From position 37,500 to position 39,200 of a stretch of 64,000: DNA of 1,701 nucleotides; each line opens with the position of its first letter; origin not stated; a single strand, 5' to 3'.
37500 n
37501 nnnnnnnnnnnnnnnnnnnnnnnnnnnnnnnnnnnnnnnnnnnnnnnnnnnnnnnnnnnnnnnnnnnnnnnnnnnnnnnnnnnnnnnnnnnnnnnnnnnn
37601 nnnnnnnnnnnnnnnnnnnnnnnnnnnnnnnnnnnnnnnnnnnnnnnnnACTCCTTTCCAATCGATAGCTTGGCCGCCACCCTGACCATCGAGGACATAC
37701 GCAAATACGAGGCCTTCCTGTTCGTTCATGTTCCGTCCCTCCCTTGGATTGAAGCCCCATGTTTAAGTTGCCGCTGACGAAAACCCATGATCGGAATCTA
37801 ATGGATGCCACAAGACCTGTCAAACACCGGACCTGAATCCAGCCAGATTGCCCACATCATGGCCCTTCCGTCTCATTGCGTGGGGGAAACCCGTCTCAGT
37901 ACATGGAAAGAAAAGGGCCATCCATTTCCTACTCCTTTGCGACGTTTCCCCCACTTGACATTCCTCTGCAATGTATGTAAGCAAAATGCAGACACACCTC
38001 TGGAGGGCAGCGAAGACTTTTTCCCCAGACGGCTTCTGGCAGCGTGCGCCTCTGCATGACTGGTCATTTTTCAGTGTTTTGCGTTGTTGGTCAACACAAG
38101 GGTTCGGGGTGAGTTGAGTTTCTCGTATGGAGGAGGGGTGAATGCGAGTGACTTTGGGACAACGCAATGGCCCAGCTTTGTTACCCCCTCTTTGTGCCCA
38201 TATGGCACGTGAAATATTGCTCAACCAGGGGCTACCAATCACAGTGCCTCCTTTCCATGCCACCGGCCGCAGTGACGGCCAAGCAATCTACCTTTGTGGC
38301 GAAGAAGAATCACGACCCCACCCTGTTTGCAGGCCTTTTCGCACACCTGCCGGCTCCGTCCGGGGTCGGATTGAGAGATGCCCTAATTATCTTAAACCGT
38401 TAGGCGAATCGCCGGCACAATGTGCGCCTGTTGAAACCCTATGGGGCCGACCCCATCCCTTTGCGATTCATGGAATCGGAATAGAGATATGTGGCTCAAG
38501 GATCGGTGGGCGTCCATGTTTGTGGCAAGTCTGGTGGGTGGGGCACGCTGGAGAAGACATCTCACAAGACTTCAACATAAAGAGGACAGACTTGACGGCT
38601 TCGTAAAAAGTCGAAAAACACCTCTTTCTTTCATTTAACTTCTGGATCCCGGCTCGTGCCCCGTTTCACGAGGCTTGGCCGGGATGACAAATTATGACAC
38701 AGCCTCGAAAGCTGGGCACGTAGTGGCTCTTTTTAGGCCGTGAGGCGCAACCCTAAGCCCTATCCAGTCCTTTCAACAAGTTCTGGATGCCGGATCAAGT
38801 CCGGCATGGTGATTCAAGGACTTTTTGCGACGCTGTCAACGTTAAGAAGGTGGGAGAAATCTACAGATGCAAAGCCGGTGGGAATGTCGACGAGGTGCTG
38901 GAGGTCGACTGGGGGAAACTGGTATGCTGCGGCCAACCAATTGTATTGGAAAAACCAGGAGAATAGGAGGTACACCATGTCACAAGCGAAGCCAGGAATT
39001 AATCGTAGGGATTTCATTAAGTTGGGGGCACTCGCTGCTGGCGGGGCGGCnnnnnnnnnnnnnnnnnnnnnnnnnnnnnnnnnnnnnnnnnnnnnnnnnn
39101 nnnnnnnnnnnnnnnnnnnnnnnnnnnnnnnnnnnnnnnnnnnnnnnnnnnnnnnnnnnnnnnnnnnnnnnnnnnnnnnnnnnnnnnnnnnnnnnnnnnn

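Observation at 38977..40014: Sulfur oxygenase reductase homologue carrying a twin-arginine (Tat) signal peptide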

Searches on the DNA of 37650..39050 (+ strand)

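Call 44: search_rna_families(source=window, start=37650, end=39050, threshold=evalue, max_evalue=1)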
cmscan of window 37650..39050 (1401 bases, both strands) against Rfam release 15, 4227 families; matches with E-value up to 1: 3.
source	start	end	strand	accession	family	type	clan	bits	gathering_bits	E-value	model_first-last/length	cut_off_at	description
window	38732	38807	+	RF01665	P13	Gene; sRNA;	-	26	70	0.22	1-76/76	no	Pseudomonas sRNA P13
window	37952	37983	-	RF01046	WLE3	Cis-reg;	-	20.7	50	0.12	1-44/44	no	Wingless localisation element 3 (WLE3)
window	38725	38819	+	RF02087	Yar_3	Gene; lncRNA;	-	14.5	50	0.81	1-67/67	no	Yellow-achaete intergenic RNA conserved region 3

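Call 45: search_dna_similar(query=window:37730-38976:+, collection=plasmids, mode=distant, max_rows=10)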
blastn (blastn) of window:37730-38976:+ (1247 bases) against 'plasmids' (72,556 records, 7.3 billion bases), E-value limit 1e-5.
No match.
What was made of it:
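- Tried and rejected: An E-value scan of this region gave only chance-level hits (call 44). blastn against plasmids gave nothing (call 45).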
